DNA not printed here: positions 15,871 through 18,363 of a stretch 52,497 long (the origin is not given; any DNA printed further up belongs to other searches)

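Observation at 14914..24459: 3181-aa oligosaccharyltransferase: the AglB core lies between an extra polytopic N-domain and a huge sequon-rich extension anchored at its C-terminus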

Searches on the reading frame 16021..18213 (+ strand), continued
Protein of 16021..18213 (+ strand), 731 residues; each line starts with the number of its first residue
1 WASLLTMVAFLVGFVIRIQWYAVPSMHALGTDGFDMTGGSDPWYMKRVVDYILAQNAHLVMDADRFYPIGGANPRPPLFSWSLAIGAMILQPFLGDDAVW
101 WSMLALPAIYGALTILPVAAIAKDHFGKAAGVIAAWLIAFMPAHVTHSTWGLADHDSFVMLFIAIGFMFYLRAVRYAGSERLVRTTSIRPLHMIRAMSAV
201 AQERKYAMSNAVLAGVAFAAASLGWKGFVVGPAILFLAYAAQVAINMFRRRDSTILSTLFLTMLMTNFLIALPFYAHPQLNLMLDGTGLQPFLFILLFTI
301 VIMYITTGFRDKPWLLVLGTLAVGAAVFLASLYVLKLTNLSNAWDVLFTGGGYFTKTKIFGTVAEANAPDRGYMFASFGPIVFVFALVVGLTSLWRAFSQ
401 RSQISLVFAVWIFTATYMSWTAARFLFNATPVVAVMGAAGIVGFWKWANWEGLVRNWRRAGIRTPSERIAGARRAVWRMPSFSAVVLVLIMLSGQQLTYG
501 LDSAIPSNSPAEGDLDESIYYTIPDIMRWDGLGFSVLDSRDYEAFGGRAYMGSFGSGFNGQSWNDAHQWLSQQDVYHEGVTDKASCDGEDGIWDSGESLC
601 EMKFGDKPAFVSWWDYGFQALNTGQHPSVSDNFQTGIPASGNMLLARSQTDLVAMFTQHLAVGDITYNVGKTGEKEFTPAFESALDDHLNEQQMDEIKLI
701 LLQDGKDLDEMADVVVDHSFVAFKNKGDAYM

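Call 53: find_homologous_proteins(query=P0136, max_evalue=0.00001)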
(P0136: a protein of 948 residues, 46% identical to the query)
Query P0136 (948 aa): 20 proteins with E <= 0.00001 among 8000 candidates.
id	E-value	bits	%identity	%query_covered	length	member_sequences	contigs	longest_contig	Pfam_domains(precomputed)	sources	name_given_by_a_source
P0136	0.0e+0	2127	100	100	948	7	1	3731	PF02516.21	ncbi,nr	ncbi:MAG: STT3 domain-containing protein, partial [Candidatus Thermoplasmatota archaeon]|nr:STT3 dom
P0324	0.0e+0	1063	60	83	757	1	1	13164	PF02516.21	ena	-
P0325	1.1e-291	989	58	79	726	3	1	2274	PF02516.21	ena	-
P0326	1.5e-280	952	67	66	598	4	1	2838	PF02516.21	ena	-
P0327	1.6e-254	866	58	70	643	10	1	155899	PF02516.21,PF13231.13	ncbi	ncbi:MAG: hypothetical protein DWB89_01445, partial [Candidatus Poseidoniales archaeon]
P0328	3.3e-254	865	50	83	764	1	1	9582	PF02516.21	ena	-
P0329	7.9e-243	827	51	82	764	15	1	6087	PF02516.21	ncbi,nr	ncbi:MAG: STT3 domain-containing protein, partial [Candidatus Thermoplasmatota archaeon]|nr:STT3 dom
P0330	4.4e-178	613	50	57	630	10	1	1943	PF02516.21,PF13231.13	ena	-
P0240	7.1e-177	609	50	62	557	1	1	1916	PF02516.21,PF13231.13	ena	-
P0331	5.3e-172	593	46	69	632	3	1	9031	PF02516.21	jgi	-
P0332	1.2e-171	591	36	98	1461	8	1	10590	PF02516.21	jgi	-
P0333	1.3e-169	585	40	81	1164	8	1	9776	PF02516.21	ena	-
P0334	4.2e-165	570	36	98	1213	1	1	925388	PF02516.21,PF13231.13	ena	-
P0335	1.9e-163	564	37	88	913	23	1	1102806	PF02516.21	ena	-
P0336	2.5e-163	564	39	81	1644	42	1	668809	PF02516.21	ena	-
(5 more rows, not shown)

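Call 54: find_homologous_proteins(query=A4, max_evalue=1e-10)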
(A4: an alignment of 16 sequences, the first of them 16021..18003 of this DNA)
Query A4 (16 sequences) (661 aa, profile of the alignment): 550 proteins with E <= 1e-10 among 8000 candidates; the best 120 are listed.
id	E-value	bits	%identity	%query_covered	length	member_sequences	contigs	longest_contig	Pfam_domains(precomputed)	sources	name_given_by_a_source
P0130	0.0e+0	2113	47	100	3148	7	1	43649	PF02516.21,PF13620.13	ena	-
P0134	0.0e+0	2111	45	100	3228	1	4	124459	PF02516.21,PF13620.13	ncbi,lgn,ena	-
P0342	0.0e+0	1936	48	100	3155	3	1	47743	PF02516.21,PF13620.13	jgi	-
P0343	0.0e+0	1930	48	100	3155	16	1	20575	PF02516.21,PF13620.13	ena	-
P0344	0.0e+0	1821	48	100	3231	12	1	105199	PF02516.21,PF13620.13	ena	-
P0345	0.0e+0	1799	47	100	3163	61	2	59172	PF02516.21,PF13620.13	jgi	jgi:asparagine N-glycosylation enzyme membrane subunit Stt3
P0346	0.0e+0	1795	46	100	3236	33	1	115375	PF02516.21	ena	-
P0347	0.0e+0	1795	46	100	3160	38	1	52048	PF02516.21,PF13620.13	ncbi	-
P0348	0.0e+0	1793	46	100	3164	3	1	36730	PF02516.21,PF13620.13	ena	-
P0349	0.0e+0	1787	48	100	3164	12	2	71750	PF13715.13,PF02516.21,PF13620.13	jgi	-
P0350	0.0e+0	1778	47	100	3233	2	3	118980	PF02516.21,PF13620.13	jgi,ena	-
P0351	0.0e+0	1777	47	100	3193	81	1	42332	PF02516.21,PF13620.13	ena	-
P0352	0.0e+0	1773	46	100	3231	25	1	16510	PF02516.21,PF13620.13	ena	-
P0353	0.0e+0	1751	47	100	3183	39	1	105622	PF02516.21,PF13620.13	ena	-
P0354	0.0e+0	1743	48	100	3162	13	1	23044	PF13715.13,PF02516.21,PF13620.13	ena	-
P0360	0.0e+0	1720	46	100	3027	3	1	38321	PF02516.21,PF13620.13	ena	-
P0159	0.0e+0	1713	32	95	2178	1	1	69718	PF13715.13,PF02516.21,PF11974.15,PF23194.2,PF20598.5,PF17802.8,PF13620.13,PF22904.4,PF17210.10,PF13231.13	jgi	jgi:dolichyl-diphosphooligosaccharide--protein glycosyltransferase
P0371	0.0e+0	1705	48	100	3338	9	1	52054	PF02516.21,PF13620.13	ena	-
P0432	0.0e+0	1633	50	100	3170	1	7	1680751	PF02516.21,PF02369.23,PF13620.13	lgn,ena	-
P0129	0.0e+0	1625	48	100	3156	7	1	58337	PF02516.21,PF13620.13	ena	-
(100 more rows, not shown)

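Call 59: find_related_loci(query=A6, collection=genome_contigs, flank=8000)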
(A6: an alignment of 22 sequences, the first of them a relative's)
Query A6 (2178 aa) in genome_contigs; peptide patterns used: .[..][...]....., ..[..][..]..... (x = any residue, [..] = any of these).
600 stretches matched a pattern (row limit reached: there are more); 594 encode a relative of the query (tblastn E <= 1e-3); the best 80 are kept; 80 distinct loci.
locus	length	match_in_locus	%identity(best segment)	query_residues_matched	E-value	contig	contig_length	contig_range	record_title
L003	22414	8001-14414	42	4-2148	0e+0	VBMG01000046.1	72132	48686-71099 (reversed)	MAG: Methanobacteriota archaeon isolate EA_17 14_0929_05_40cm_scaffold_569, whole genome shotgun sequence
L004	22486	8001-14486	43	4-2173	0e+0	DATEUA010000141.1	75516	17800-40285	MAG TPA_asm: Thermoplasmata archaeon isolate SMAG_U8329 k141_699545, whole genome shotgun sequence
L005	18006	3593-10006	42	6-2148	0e+0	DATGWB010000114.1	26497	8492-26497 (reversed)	MAG TPA_asm: Thermoplasmata archaeon isolate SMAG_U10571 k141_71824, whole genome shotgun sequence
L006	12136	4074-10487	40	6-2148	0e+0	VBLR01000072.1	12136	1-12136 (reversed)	MAG: Methanobacteriota archaeon isolate EA_2 14_0903_05_30cm_scaffold_2016, whole genome shotgun sequence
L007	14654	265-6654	43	17-2146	0e+0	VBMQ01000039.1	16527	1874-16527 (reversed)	MAG: Methanobacteriota archaeon isolate EA_27 14_1009_16_40cm_scaffold_14272, whole genome shotgun sequence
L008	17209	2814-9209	44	6-2138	0e+0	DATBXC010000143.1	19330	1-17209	MAG TPA_asm: Thermoplasmata archaeon isolate SMAG_U7557 k141_773052, whole genome shotgun sequence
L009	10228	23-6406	40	18-2168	0e+0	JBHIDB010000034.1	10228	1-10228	MAG: Thermoplasmata archaeon isolate Baj_3_bin.8 NODE_1086_length_10228_cov_24.657427, whole genome shotgun sequence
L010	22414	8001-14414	41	6-2148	0e+0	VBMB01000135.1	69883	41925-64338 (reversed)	MAG: Methanobacteriota archaeon isolate EA_12 14_1009_12_30cm_scaffold_139_e:1453, whole genome shotgun sequence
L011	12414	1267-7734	36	5-2171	0e+0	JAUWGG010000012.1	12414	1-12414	MAG: Methanobacteriota archaeon isolate CSMAG_2236 CSMAG_2236_k141_105368_length_12414_cov_7.0000, whole genome shotgun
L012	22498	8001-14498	41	4-2172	0e+0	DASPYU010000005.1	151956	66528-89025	MAG TPA_asm: Thermoplasmata archaeon isolate SMAG_U11601 k141_2085193, whole genome shotgun sequence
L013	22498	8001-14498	44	6-2173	0e+0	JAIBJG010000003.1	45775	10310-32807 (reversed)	MAG: Methanobacteriota archaeon isolate CR_Sed_300A_bin.90 scaffold_71, whole genome shotgun sequence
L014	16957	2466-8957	39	1-2173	0e+0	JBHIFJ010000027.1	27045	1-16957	MAG: Thermoplasmata archaeon isolate b1.sp2_bin.40 NODE_316_length_27045_cov_23.705558, whole genome shotgun sequence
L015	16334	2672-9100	41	1-2148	0e+0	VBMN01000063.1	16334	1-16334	MAG: Methanobacteriota archaeon isolate EA_24 14_0929_12_30cm_scaffold_1584, whole genome shotgun sequence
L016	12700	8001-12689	47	8-1905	0e+0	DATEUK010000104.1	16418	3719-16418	MAG TPA_asm: Thermoplasmata archaeon isolate SMAG_U8339 k141_1069419, whole genome shotgun sequence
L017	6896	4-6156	37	111-2173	0e+0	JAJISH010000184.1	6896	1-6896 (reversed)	MAG: Thermoplasmatota archaeon isolate bin211 bin211_SWQ.59.16-18_bin.28.orig_184, whole genome shotgun sequence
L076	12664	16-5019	35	464-2150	0e+0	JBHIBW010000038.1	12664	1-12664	MAG: Thermoplasmata archaeon isolate FS_3_bin.22 NODE_345_length_12664_cov_6.950987, whole genome shotgun sequence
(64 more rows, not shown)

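Call 73: search_protein_families(library=pfam, proteins=[P0159], max_evalue=0.01)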
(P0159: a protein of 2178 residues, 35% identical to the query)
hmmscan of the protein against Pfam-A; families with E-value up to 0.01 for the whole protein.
P0159 (2178 aa): 12 families
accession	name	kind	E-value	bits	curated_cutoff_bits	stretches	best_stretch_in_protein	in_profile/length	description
PF13620.12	CarboxypepD_reg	-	1.1e-52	176.8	32.3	7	1122-1180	2-60/82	Carboxypeptidase regulatory-like domain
PF02516.20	STT3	-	1.2e-18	68.3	24.5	1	48-471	32-380/405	Oligosaccharyl transferase STT3, N-terminal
PF17210.9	SdrD_B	-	1.1e-17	64.7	29.7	0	1056-1095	28-67/112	SdrD B-like domain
PF13715.12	CarbopepD_reg_2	-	1.4e-14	54.3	32.2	0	1123-1173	2-49/88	CarboxypepD_reg-like domain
PF23194.1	NOMO_5th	-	1.8e-09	38.3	27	0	1833-1869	28-63/89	NOMO fifth transthyretin-like domain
PF11974.14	bMG3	-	1.9e-08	34.6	34.9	1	1130-1176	24-76/103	Bacterial alpha-2-macroglobulin MG3 domain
PF13231.12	PMT_2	-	9.2e-07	29.6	26.1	1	100-193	11-102/160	Dolichyl-phosphate-mannose-protein mannosyltransferase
PF17802.7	SpaA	-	5.3e-06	26.9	23.1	0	1131-1172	13-56/91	Prealbumin-like fold domain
PF20598.4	DUF6795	-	2e-05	25.2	27.4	0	924-964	1-43/103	Domain of unknown function (DUF6795)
PF09430.16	EMC7_beta-sandw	-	0.00059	20.5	26.6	0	1391-1434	9-51/122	ER membrane protein complex subunit 7, beta-sandwich domain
PF22902.2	NOMO1-like_9th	-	0.00075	19.7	27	0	1470-1503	9-42/75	BOS complex subunit NOMO1-like, beta sandwich domain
PF22627.1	AglB_core-like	-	0.0034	18.2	27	0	573-625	40-95/111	AglB core domain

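Call 79: find_encoding_contigs(protein=P0130, flank=7000, max_places=1)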
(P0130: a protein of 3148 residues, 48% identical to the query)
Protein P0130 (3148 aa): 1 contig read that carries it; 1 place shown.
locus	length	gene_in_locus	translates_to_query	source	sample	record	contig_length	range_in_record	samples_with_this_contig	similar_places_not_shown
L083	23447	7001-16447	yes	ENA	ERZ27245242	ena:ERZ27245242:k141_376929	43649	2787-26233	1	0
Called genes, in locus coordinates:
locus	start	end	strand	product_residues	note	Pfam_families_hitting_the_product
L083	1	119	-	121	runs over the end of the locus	-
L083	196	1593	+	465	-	PF01966:HD, PF19276:HD_assoc_2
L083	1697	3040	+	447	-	PF02812:ELFV_dehydrog_N, PF00208:ELFV_dehydrog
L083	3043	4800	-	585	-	-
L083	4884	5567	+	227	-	PF01864:CarS-like, PF01148:CTP_transf_1 (weak)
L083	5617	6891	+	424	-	PF02844:GARS_N, PF01071:GARS_A, PF02655:ATP-grasp_3 (weak), PF02222:ATP-grasp, PF02843:GARS_C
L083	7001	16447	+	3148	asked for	PF02516:STT3, PF13620:CarboxypepD_reg (faint)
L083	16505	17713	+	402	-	PF00082:Peptidase_S8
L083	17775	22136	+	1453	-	-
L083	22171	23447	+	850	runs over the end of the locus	PF13191:AAA_16 (weak), PF13401:AAA_22 (faint), PF07719:TPR_2 (faint), PF09976:TPR_21 (faint), PF00515:TPR_1 (faint), PF13424:TPR_12 (weak), PF17874:TPR_MalT (weak)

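Call 80: find_encoding_contigs(protein=P0432, flank=7000, max_places=1)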
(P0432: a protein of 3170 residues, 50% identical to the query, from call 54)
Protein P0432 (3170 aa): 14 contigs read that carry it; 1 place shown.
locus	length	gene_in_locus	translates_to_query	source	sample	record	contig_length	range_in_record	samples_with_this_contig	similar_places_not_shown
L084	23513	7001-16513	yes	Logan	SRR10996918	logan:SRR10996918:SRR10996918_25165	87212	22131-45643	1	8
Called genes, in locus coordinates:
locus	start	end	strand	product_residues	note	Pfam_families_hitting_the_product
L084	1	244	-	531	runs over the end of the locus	-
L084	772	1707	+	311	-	-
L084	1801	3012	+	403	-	-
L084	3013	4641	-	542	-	-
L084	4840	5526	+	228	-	PF01864:CarS-like, PF01148:CTP_transf_1 (weak)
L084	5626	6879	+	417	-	PF02844:GARS_N, PF01071:GARS_A, PF02655:ATP-grasp_3 (weak), PF02222:ATP-grasp (weak), PF02843:GARS_C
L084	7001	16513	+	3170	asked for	PF02516:STT3, PF13620:CarboxypepD_reg (faint), PF02369:Big_1 (faint)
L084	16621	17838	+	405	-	PF00082:Peptidase_S8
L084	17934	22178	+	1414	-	PF17957:Big_7 (faint), PF13229:Beta_helix (weak)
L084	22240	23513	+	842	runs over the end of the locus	PF13191:AAA_16, PF13401:AAA_22 (faint), PF07719:TPR_2 (faint), PF17874:TPR_MalT (faint), PF09976:TPR_21 (faint), PF00515:TPR_1 (faint), PF13424:TPR_12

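Call 86: find_encoding_contigs(protein=P0334, flank=10000, max_places=1)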
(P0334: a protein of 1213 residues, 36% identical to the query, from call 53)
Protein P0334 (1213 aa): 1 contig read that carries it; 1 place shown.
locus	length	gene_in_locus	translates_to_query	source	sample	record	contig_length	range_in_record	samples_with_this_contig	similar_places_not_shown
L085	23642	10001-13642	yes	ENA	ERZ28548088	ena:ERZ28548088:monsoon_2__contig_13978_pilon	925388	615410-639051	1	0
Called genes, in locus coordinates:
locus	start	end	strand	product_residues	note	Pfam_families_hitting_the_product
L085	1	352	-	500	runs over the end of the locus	PF01970:TctA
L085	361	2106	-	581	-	-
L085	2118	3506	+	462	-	PF01966:HD, PF19276:HD_assoc_2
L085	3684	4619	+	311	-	-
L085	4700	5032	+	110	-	-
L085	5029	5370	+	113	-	-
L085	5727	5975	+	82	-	-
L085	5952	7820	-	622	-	-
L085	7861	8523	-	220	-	PF01864:CarS-like, PF01148:CTP_transf_1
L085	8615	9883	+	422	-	PF02844:GARS_N, PF01071:GARS_A, PF02655:ATP-grasp_3, PF02222:ATP-grasp (weak), PF02843:GARS_C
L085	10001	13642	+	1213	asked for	PF02516:STT3, PF13231:PMT_2 (weak)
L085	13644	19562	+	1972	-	PF13620:CarboxypepD_reg (faint)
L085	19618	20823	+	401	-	PF00082:Peptidase_S8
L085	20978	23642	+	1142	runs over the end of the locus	PF17957:Big_7 (faint), PF13229:Beta_helix (weak)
